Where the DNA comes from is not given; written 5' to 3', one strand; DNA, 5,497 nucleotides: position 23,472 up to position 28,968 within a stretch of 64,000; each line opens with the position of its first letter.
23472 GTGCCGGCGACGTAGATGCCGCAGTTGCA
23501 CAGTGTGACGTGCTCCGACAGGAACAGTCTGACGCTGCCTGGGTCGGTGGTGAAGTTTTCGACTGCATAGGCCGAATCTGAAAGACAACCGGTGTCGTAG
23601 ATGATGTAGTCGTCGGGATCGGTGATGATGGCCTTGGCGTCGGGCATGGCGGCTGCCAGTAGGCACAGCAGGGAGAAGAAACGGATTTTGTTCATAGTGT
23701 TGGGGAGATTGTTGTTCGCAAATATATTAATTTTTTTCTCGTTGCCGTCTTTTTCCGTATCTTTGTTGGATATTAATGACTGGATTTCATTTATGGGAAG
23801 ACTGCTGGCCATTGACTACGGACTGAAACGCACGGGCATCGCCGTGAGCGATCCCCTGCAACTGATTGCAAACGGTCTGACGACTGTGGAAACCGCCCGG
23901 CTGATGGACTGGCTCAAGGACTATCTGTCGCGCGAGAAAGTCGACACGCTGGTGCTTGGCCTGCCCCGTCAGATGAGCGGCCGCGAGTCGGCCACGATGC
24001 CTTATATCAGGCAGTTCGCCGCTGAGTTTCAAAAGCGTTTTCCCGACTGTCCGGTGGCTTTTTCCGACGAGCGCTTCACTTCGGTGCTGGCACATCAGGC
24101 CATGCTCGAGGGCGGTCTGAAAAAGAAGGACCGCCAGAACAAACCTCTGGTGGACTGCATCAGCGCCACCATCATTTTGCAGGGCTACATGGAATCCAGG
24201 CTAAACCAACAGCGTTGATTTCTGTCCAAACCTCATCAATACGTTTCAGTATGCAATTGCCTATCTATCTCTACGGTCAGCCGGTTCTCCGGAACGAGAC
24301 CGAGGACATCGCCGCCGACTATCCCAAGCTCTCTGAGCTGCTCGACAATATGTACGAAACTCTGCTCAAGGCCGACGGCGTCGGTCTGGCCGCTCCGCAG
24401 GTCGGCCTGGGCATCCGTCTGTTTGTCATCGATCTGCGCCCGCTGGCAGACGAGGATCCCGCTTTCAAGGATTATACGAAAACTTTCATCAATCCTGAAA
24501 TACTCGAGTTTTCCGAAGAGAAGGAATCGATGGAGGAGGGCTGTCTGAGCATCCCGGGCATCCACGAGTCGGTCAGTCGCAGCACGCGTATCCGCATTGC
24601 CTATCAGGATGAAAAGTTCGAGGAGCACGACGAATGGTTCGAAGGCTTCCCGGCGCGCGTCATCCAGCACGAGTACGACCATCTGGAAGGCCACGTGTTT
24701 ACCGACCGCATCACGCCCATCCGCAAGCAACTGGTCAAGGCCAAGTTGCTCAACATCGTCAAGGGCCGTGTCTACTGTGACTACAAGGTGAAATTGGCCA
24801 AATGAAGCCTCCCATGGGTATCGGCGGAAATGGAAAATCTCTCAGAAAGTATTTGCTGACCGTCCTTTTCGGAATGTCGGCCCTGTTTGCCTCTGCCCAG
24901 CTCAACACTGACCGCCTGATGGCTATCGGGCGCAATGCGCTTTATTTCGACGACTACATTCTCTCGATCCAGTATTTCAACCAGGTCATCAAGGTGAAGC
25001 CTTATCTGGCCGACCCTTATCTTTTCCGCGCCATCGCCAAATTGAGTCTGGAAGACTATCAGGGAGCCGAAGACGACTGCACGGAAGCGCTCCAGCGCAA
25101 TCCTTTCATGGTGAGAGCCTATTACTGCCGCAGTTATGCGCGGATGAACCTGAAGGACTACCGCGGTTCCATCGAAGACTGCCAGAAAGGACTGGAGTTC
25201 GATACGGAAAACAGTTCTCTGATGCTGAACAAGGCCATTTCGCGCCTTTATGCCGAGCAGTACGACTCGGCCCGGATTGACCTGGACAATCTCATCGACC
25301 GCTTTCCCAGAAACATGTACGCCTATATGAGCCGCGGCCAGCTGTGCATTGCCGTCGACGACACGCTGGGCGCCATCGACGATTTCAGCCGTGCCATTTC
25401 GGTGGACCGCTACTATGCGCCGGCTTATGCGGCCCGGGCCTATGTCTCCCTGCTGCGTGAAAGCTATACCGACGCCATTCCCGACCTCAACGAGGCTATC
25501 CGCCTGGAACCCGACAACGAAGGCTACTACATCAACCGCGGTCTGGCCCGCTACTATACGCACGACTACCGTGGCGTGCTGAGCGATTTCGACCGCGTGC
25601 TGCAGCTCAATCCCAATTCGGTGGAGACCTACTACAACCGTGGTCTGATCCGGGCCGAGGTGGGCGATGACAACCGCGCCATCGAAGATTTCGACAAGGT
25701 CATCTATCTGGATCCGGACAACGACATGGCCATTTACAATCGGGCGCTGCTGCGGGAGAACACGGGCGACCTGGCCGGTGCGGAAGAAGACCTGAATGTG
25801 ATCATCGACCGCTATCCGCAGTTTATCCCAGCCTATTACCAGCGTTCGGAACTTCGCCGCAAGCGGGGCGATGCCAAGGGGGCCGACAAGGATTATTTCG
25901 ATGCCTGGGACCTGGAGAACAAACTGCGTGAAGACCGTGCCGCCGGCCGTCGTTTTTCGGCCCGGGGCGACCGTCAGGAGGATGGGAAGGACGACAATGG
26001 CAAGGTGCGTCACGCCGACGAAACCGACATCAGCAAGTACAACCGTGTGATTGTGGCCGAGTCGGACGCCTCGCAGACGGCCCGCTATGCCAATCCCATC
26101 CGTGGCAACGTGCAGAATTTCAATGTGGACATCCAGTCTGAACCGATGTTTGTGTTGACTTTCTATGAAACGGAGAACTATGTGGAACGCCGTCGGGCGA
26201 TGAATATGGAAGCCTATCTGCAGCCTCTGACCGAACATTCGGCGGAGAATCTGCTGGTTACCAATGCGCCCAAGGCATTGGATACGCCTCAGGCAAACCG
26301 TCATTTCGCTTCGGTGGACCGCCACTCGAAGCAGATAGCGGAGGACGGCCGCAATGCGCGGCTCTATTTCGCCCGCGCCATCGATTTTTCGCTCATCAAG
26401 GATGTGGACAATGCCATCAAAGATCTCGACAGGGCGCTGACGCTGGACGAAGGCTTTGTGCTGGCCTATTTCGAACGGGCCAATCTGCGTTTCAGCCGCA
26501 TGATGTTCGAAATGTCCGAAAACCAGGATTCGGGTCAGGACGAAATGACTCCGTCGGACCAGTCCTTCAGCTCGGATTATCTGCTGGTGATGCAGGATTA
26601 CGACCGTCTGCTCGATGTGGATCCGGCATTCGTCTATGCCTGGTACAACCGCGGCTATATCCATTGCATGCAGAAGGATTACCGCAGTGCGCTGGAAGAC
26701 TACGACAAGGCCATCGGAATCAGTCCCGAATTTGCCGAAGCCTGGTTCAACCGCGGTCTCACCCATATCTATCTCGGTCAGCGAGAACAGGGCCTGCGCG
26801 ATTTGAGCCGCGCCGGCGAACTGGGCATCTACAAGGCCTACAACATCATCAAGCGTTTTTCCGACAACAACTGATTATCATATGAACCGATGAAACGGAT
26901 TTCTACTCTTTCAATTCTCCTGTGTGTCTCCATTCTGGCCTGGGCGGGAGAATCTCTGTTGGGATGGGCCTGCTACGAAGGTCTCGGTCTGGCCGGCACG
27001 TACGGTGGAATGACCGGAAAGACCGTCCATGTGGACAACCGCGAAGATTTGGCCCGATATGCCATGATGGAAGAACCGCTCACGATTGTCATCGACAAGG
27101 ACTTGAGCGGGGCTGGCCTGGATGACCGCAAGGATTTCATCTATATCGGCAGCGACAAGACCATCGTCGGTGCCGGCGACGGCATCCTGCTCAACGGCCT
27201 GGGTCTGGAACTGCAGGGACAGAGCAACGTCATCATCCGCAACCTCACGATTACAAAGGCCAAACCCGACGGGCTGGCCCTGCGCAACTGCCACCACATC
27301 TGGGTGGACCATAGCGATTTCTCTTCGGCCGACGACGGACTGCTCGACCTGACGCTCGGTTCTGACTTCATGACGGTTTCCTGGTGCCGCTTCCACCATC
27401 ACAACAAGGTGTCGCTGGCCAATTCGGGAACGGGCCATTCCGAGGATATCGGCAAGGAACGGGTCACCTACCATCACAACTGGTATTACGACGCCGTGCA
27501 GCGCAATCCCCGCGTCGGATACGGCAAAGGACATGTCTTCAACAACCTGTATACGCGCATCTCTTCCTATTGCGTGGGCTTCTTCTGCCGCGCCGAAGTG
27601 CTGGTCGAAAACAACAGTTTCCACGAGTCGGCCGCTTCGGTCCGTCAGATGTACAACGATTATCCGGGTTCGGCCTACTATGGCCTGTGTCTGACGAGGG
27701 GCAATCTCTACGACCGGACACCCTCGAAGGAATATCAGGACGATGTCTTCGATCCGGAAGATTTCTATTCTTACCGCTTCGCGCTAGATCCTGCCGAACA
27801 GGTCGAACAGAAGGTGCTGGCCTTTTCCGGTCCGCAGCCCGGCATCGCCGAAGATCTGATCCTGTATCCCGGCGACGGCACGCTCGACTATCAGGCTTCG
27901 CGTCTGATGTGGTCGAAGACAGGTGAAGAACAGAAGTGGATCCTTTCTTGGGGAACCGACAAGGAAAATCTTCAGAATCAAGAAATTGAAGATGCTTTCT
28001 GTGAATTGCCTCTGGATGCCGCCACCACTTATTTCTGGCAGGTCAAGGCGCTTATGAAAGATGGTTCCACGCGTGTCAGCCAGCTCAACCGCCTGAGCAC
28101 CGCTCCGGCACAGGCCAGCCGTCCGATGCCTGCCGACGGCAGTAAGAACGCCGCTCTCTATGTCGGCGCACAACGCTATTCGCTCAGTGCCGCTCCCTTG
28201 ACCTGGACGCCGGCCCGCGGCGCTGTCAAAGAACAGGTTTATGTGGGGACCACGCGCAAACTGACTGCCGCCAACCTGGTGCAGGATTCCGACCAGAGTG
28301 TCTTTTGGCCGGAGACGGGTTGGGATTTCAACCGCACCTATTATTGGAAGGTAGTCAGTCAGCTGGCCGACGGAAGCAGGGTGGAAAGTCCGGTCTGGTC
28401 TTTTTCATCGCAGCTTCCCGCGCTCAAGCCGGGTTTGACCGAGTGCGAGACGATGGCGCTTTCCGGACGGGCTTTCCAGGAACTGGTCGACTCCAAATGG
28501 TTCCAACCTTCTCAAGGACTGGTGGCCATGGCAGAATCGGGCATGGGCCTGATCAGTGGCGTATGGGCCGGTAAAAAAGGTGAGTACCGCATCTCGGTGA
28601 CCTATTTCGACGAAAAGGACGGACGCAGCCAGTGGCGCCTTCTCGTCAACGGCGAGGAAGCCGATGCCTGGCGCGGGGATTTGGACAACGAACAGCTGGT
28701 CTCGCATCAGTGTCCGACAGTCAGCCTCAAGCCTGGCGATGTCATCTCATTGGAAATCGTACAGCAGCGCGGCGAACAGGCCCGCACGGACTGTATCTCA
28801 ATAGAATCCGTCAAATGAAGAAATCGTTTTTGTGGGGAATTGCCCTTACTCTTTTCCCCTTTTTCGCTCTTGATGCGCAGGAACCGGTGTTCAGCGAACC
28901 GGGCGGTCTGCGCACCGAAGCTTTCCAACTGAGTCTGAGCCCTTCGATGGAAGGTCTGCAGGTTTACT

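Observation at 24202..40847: De novo ECF-sigma promoter motif TAAACC-N15-YGTC at three sites: a self-defined regulon reaching def and possibly the pectate lyase/CotH genes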

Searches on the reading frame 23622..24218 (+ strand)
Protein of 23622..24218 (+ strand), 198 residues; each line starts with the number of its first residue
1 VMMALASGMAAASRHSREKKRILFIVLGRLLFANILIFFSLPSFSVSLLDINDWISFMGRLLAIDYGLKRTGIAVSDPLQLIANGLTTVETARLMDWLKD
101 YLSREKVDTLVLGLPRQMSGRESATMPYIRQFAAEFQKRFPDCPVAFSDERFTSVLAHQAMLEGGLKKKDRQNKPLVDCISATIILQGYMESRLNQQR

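Call 7: search_protein_families(library=pfam, proteins=[window:23622-24218:+])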
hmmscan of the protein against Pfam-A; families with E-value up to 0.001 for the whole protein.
window:23622-24218:+ (198 aa): 1 family
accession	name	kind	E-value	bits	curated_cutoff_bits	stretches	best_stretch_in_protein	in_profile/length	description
PF03652.20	RuvX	-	1.9e-34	119.4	29.2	1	60-191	2-133/134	Holliday junction resolvase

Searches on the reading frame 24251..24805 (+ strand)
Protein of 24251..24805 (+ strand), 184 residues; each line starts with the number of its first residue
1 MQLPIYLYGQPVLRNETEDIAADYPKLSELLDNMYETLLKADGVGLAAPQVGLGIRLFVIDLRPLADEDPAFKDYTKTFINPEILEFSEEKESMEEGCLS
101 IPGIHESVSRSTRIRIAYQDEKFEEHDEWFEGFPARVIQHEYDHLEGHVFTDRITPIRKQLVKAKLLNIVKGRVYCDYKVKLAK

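Call 7: search_protein_families(library=pfam, proteins=[window:24251-24805:+])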
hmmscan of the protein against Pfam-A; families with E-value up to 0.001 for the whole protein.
window:24251-24805:+ (184 aa): 1 family
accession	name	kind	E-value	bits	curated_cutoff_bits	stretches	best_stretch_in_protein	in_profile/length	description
PF01327.26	Pep_deformylase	-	8.6e-51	172.1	22.8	1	4-159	3-155/156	Polypeptide deformylase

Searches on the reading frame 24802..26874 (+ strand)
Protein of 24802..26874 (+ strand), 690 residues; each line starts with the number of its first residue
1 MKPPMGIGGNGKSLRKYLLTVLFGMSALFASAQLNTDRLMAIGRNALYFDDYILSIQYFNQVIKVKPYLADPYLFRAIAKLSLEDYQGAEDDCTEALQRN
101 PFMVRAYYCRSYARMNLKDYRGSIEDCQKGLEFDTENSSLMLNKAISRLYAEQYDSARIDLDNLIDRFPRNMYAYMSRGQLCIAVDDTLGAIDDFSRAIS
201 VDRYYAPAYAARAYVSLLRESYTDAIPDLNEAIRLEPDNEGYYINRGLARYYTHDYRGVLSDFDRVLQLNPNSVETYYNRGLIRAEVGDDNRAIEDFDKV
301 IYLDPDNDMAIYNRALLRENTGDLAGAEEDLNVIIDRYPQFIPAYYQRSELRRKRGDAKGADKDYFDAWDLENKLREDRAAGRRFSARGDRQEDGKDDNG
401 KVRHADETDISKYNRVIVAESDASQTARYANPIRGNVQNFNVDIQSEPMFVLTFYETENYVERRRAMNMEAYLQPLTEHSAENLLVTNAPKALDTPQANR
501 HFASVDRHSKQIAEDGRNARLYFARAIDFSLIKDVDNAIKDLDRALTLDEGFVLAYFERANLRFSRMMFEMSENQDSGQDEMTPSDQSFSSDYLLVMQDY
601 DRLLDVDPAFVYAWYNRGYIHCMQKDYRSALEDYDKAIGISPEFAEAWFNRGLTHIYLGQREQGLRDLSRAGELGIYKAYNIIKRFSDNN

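Call 7: search_protein_families(library=pfam, proteins=[window:24802-26874:+])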
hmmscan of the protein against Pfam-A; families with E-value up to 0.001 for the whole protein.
window:24802-26874:+ (690 aa): 16 families
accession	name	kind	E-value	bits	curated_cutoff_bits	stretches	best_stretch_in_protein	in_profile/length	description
PF00515.34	TPR_1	-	1.7e-47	157.8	27.8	2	612-644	2-34/34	Tetratricopeptide repeat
PF07719.23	TPR_2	-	1.8e-42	140.4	27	2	612-643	2-33/34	Tetratricopeptide repeat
PF13431.12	TPR_17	-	1.5e-30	103.3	24.4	0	600-631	2-33/34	Tetratricopeptide repeat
PF13414.12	TPR_11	-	1.3e-28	98.8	26.8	2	618-655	1-38/42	TPR repeat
PF13371.12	TPR_9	-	2.3e-27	95.3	35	3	255-307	10-62/73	Tetratricopeptide repeat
PF13181.12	TPR_8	-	9.2e-26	88.2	25.7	1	275-307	2-34/34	Tetratricopeptide repeat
PF13432.12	TPR_16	-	9.4e-24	83.9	32.7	2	599-642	19-62/65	Tetratricopeptide repeat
PF13428.12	TPR_14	-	5.2e-13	48.7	23.5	0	613-652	3-42/44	Tetratricopeptide repeat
PF13174.12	TPR_6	-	6e-12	45.8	26.3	0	310-340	2-32/33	Tetratricopeptide repeat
PF25062.1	ARM_TT21_N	-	8.3e-12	45.8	40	1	227-349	83-209/222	Tetratricopeptide repeat protein 21 N-terminal ARM repeat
PF14559.12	TPR_19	-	1.4e-10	41.8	25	0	624-662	4-42/68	Tetratricopeptide repeat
PF25575.1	TPR_BSK1_C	-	1.4e-05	25.4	42.2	0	623-671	54-103/118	Serine/threonine-protein kinase BSK1-like, TPR repeats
PF23914.1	TPR_CcmH_CycH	-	3.1e-05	24.3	42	0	168-273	46-154/158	Cytochrome c-type biogenesis protein H TPR domain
PF13424.12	TPR_12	-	6e-05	23.6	30.1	0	613-662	5-55/77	Tetratricopeptide repeat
PF01239.28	PPTA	-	9.2e-05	22.4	29.5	0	599-622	7-30/32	Protein prenyltransferase alpha subunit repeat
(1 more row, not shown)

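Call 16: search_protein_families(library=ncbifam, proteins=[window:24802-26874:+], max_evalue=0.01)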
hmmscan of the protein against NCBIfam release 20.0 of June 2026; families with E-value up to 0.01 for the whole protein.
window:24802-26874:+ (690 aa): 17 families
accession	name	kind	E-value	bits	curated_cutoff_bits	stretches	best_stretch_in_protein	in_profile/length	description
TIGR02917.1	PEP_TPR_lipo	equivalog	1.6e-33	115.6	312.2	3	149-344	136-331/899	XrtA/PEP-CTERM system TPR-repeat protein PrsT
TIGR00990.1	3a0801s09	subfamily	4.3e-29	101.6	757.25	4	245-356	336-447/615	mitochondrial import receptor subunit TOM70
NF040959.1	MamA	equivalog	1.5e-28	99.6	200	4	197-372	27-203/204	magnetosome protein MamA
NF008391.2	PRK11189.1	equivalog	5.9e-18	65.4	250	3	261-333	86-158/297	lipoprotein NlpI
NF047558.1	TPR_END_plus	domain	7.1e-17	61.1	32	0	522-553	2-32/56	TPR end-of-group domain-containing protein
NF033758.1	gliding_GltE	equivalog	8.4e-16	57.9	225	1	181-304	231-355/411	adventurous gliding motility TPR repeat lipoprotein GltE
TIGR02552.1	LcrH_SycD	equivalog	8.2e-14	51.5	104.8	1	603-675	44-116/136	SycD/LcrH family type III secretion system chaperone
TIGR02521.1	type_IV_pilW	equivalog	1.1e-13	51.3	154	1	187-359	46-220/234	type IV pilus biogenesis/stability protein PilW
NF033920.0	C39_PA2778_fam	equivalog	1.5e-12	47.5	150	1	138-237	155-255/255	PA2778 family cysteine peptidase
NF002725.1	PRK02603.1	equivalog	4.2e-11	43.1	143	1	243-331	38-129/173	photosystem I assembly protein Ycf3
TIGR04510.1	mod_pep_cyc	subfamily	2.6e-10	39.5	400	1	615-672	402-459/814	putative peptide modification system cyclase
NF033762.1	social_mot_Tgl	equivalog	5.4e-08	32.5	225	1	183-311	77-207/252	social motility TPR repeat lipoprotein Tgl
TIGR02795.1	tol_pal_ybgF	equivalog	6.3e-08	33.2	90.1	0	249-341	11-109/119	tol-pal system protein YbgF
NF007302.0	PRK09782.1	equivalog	6.8e-07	27.6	1223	1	187-249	594-655/990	phage receptor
NF047507.1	TPR_BatC_Lepto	exception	7.6e-07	28.8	175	1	229-317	47-139/214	TPR repeat-containing protein BatC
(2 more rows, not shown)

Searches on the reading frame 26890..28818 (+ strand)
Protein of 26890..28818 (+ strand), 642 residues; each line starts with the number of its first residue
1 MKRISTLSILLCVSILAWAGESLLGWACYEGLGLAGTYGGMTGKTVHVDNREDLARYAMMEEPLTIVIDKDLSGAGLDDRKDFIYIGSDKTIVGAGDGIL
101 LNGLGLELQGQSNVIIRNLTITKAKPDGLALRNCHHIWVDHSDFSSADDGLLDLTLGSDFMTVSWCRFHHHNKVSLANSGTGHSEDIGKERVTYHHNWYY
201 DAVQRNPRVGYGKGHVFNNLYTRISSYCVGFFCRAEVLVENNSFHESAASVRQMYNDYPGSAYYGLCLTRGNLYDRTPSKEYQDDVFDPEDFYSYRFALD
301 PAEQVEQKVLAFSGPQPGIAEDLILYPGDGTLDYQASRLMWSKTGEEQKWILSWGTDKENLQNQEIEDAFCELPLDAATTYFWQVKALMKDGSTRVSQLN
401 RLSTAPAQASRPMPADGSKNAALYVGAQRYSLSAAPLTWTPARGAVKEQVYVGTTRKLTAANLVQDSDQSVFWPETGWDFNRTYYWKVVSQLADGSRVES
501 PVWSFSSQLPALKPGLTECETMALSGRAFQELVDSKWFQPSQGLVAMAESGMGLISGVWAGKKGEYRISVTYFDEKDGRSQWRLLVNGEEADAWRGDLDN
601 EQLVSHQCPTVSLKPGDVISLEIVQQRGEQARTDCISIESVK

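Call 7: search_protein_families(library=pfam, proteins=[window:26890-28818:+])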
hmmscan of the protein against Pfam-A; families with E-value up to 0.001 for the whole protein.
window:26890-28818:+ (642 aa): 2 families
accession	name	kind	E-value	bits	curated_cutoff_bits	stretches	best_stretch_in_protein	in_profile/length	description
PF00544.25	Pectate_lyase_4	-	4.9e-32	111.7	24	1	81-244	28-211/211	Pectate lyase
PF13229.12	Beta_helix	-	1.1e-06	28.8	25.9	1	103-244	23-158/158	Right handed beta helix region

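Call 16: search_protein_families(library=ncbifam, proteins=[window:26890-28818:+], max_evalue=0.01)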
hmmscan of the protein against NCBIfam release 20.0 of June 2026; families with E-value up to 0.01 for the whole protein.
window:26890-28818:+ (642 aa): 0 families
